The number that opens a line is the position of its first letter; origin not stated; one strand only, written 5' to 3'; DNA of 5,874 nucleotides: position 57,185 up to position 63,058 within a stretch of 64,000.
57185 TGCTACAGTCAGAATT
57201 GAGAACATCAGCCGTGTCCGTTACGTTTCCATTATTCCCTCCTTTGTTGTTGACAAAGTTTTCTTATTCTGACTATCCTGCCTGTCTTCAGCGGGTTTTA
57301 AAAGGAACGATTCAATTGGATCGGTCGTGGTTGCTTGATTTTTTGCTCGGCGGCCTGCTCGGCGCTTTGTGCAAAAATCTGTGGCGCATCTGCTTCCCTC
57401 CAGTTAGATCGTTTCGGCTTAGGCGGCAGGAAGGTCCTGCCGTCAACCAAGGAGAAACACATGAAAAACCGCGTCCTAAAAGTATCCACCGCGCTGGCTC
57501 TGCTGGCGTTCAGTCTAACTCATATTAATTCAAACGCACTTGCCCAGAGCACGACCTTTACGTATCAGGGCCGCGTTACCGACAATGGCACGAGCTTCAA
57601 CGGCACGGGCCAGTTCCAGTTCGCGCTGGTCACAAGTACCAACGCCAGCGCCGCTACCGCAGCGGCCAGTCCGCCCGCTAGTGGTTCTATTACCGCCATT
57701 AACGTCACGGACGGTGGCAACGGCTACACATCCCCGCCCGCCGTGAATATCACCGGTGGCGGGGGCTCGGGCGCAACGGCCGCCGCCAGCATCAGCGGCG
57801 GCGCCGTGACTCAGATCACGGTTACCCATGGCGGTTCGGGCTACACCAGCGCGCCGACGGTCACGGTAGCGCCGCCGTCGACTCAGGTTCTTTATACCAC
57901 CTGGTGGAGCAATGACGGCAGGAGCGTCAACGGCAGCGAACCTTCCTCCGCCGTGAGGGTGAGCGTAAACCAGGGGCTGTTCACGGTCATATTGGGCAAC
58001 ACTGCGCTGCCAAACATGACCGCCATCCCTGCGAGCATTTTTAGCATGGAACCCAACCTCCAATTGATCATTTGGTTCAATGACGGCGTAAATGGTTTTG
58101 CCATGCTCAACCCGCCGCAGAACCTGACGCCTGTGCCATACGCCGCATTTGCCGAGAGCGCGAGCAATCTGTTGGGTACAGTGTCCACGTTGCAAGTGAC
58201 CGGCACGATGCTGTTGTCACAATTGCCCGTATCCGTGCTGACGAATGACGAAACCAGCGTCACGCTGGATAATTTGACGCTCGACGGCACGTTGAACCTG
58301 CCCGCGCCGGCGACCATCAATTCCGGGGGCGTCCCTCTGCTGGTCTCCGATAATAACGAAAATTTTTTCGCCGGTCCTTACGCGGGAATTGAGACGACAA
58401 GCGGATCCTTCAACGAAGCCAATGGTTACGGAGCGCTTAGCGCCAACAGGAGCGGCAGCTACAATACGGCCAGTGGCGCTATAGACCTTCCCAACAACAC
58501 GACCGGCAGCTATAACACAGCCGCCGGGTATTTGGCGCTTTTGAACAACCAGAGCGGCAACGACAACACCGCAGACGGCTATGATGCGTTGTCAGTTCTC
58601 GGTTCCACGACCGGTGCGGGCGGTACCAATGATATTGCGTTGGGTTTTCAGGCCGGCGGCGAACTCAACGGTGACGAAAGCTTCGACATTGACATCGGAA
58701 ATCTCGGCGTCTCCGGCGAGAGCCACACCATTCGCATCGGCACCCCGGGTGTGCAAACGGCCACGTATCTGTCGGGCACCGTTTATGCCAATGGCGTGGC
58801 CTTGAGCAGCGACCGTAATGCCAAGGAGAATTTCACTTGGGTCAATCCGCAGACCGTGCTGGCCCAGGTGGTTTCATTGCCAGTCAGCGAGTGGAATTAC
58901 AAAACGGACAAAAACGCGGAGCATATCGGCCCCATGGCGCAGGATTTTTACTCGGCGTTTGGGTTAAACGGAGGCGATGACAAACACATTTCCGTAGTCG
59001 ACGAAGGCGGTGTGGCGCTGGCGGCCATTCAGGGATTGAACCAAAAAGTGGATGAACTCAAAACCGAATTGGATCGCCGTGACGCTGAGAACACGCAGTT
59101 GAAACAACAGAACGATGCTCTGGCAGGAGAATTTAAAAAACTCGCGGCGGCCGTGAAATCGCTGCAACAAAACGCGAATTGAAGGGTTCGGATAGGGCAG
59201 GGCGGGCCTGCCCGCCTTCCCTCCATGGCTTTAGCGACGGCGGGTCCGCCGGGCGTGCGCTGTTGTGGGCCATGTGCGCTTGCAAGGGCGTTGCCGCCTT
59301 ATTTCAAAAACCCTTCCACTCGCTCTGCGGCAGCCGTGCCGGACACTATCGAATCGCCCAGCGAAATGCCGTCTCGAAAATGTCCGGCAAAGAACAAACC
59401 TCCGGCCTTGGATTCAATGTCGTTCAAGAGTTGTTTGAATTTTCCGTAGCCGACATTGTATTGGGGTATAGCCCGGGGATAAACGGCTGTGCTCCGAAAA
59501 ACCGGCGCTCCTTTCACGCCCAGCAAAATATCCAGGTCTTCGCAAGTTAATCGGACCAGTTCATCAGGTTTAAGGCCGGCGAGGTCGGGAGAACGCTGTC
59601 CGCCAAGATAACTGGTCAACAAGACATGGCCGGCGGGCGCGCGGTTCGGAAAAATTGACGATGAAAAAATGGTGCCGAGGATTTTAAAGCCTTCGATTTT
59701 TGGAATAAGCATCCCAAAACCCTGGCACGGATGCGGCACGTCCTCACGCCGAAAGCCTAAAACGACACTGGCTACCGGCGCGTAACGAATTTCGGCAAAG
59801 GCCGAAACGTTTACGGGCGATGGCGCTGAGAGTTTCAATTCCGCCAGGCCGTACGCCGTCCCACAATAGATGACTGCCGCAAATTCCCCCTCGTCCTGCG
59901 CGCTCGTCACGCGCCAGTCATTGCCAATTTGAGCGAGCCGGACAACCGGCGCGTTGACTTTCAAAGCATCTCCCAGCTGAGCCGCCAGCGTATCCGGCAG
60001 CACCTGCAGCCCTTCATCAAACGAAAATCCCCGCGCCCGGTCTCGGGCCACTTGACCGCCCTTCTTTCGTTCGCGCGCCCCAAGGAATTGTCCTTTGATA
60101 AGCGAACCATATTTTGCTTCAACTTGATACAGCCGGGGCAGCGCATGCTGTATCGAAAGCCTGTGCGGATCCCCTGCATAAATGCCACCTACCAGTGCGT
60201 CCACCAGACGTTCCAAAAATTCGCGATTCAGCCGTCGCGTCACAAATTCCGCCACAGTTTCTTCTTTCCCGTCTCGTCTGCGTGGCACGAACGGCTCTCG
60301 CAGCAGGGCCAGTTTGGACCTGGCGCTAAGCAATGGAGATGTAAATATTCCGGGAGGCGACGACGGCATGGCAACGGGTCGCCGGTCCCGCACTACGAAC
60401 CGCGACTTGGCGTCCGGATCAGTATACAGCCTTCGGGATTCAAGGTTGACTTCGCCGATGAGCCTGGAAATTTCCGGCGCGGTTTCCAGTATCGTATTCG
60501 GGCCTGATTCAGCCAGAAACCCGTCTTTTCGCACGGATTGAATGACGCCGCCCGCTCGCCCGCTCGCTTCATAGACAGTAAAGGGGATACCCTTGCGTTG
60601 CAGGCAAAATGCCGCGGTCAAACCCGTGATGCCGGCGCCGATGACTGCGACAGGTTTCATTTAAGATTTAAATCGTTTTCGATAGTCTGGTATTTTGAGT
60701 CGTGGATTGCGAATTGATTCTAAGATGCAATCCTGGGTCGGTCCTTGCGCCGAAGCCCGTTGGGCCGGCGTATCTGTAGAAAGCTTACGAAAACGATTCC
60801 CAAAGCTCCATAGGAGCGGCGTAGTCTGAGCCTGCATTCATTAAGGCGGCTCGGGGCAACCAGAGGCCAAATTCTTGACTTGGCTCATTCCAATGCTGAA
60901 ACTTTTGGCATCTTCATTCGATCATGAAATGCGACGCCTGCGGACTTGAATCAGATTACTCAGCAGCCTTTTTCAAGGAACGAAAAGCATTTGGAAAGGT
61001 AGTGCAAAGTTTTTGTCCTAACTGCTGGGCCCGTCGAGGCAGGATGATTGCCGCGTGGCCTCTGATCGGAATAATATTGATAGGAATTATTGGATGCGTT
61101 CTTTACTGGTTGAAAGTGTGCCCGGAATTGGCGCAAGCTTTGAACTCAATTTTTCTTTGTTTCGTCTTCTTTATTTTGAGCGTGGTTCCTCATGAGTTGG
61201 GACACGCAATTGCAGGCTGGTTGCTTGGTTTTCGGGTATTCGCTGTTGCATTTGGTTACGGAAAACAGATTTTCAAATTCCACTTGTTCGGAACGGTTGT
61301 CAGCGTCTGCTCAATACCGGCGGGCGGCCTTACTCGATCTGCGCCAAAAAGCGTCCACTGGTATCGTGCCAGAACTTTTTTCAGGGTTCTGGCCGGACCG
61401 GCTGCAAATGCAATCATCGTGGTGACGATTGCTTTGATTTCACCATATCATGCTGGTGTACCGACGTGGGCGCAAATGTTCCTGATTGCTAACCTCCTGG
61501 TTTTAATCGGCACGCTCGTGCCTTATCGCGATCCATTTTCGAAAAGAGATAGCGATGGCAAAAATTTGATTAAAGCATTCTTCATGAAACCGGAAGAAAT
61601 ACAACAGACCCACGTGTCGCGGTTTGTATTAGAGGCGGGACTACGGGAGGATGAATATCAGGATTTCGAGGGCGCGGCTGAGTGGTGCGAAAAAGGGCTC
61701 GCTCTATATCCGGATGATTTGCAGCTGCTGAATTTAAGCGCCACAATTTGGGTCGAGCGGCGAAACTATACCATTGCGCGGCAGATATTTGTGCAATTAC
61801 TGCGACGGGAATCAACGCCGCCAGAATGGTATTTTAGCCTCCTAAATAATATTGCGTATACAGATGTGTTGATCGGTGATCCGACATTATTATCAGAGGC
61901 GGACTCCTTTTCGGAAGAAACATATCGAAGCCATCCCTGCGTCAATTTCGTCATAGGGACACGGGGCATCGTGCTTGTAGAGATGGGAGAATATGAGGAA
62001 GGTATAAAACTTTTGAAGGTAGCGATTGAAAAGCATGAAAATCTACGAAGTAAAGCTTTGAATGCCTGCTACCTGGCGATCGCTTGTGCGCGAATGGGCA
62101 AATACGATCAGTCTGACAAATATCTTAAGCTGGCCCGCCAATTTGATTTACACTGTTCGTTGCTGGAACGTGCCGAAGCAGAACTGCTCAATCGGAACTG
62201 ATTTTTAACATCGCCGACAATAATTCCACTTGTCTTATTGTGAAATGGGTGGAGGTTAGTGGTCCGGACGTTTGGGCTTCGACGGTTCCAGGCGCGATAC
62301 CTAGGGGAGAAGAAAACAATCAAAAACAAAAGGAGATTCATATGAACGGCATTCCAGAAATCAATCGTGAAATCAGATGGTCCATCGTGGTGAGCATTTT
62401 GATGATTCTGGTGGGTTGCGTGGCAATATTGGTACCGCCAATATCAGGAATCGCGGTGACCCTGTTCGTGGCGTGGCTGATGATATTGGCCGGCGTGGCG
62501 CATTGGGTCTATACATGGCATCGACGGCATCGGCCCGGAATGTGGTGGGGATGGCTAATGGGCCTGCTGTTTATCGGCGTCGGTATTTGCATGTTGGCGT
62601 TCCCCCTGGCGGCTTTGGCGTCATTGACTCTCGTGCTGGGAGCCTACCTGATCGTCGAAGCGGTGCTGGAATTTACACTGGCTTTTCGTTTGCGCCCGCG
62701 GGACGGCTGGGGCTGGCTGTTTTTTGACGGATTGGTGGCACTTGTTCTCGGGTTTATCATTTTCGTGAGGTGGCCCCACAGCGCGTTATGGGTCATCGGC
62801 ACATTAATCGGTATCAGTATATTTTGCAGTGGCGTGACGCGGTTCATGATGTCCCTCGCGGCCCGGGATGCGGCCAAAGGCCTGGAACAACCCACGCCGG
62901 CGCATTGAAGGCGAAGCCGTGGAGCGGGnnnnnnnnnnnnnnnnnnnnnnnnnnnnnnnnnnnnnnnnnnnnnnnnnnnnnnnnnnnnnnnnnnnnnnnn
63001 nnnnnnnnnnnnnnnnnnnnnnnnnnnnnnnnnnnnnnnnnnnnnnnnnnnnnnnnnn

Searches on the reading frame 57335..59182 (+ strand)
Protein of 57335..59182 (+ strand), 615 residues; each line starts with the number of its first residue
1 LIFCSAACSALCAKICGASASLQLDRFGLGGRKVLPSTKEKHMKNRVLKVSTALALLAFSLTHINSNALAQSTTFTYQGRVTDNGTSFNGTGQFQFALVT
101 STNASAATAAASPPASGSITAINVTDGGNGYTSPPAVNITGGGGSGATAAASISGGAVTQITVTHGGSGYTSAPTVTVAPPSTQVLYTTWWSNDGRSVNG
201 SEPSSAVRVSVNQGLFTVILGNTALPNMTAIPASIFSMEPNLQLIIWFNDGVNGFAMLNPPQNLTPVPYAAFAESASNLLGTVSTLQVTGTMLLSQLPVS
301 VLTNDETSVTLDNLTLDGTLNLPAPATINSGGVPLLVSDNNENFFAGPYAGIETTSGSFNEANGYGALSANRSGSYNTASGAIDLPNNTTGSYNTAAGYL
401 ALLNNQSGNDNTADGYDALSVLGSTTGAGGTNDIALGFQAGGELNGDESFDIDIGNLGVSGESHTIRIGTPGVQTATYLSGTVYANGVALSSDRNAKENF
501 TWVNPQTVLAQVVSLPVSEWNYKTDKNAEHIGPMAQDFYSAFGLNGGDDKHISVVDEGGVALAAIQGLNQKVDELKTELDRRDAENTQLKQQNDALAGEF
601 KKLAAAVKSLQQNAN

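Call 10: search_protein_families(library=pfam, proteins=[window:57335-59182:+])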
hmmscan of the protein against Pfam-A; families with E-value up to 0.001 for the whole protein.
window:57335-59182:+ (615 aa): 1 family
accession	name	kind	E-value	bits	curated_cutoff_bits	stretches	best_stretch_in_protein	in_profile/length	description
PF13884.11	Peptidase_S74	-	1.3e-08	35.4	22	1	492-542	1-53/58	Chaperone of endosialidase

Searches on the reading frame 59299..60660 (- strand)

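Call 10: search_protein_families(library=pfam, proteins=[window:59299-60660:-])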
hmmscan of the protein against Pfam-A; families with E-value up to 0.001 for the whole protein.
window:59299-60660:- (453 aa): 3 families
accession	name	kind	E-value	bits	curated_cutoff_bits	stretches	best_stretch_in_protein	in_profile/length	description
PF01593.30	Amino_oxidase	-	1.3e-61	209.7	19.8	1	11-448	1-442/443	Flavin containing amine oxidoreductase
PF13450.12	NAD_binding_8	-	3.3e-13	50.1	21.9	1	6-69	1-66/68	NAD(P)-binding Rossmann-like domain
PF01266.30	DAO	-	9.2e-09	35.7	27.9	1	4-272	2-207/353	FAD dependent oxidoreductase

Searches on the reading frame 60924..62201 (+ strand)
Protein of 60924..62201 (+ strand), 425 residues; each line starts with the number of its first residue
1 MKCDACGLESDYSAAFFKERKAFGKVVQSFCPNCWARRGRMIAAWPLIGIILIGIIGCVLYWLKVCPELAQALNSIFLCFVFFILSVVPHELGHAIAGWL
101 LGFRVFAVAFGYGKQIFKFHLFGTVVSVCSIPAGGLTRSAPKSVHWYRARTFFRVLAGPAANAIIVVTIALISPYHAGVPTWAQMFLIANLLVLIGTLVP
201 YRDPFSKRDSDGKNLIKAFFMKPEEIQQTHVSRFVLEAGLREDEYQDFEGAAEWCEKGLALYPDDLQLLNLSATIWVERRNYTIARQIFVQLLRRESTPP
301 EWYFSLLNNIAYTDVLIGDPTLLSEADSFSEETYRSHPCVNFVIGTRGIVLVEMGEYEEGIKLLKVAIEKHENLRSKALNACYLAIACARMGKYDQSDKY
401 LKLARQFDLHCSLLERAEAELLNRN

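Call 10: search_protein_families(library=pfam, proteins=[window:60924-62201:+])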
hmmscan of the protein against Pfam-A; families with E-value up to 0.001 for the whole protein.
window:60924-62201:+ (425 aa): 8 families
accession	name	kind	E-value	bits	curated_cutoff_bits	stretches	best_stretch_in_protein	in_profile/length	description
PF02163.28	Peptidase_M50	-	7e-14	52.1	27.2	1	80-227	3-106/221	Peptidase family M50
PF07719.23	TPR_2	-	2.1e-07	31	27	0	246-265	15-34/34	Tetratricopeptide repeat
PF14559.12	TPR_19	-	8.9e-06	26.4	25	0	246-303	5-62/68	Tetratricopeptide repeat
PF14853.12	Fis1_TPR_C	-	1.1e-05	26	25.3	0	383-403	6-26/53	Fis1 C-terminal tetratricopeptide repeat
PF13398.12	Peptidase_M50B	-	2.8e-05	24.4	26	1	77-205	15-116/201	Peptidase M50B-like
PF13428.12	TPR_14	-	5.5e-05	23.9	23.5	0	239-273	8-42/44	Tetratricopeptide repeat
PF00515.34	TPR_1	-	0.00043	20.4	27.8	0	246-265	15-34/34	Tetratricopeptide repeat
PF13424.12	TPR_12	-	0.00069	20.2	30.1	0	347-405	9-72/77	Tetratricopeptide repeat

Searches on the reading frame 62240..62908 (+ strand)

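Call 10: search_protein_families(library=pfam, proteins=[window:62240-62908:+])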
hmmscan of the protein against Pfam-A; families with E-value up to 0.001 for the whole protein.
window:62240-62908:+ (222 aa): 1 family
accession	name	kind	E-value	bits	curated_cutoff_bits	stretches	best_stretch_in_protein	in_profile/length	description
PF03729.18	DUF308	-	1.3e-26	93.1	25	3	50-119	1-72/73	Short repeat of unknown function (DUF308)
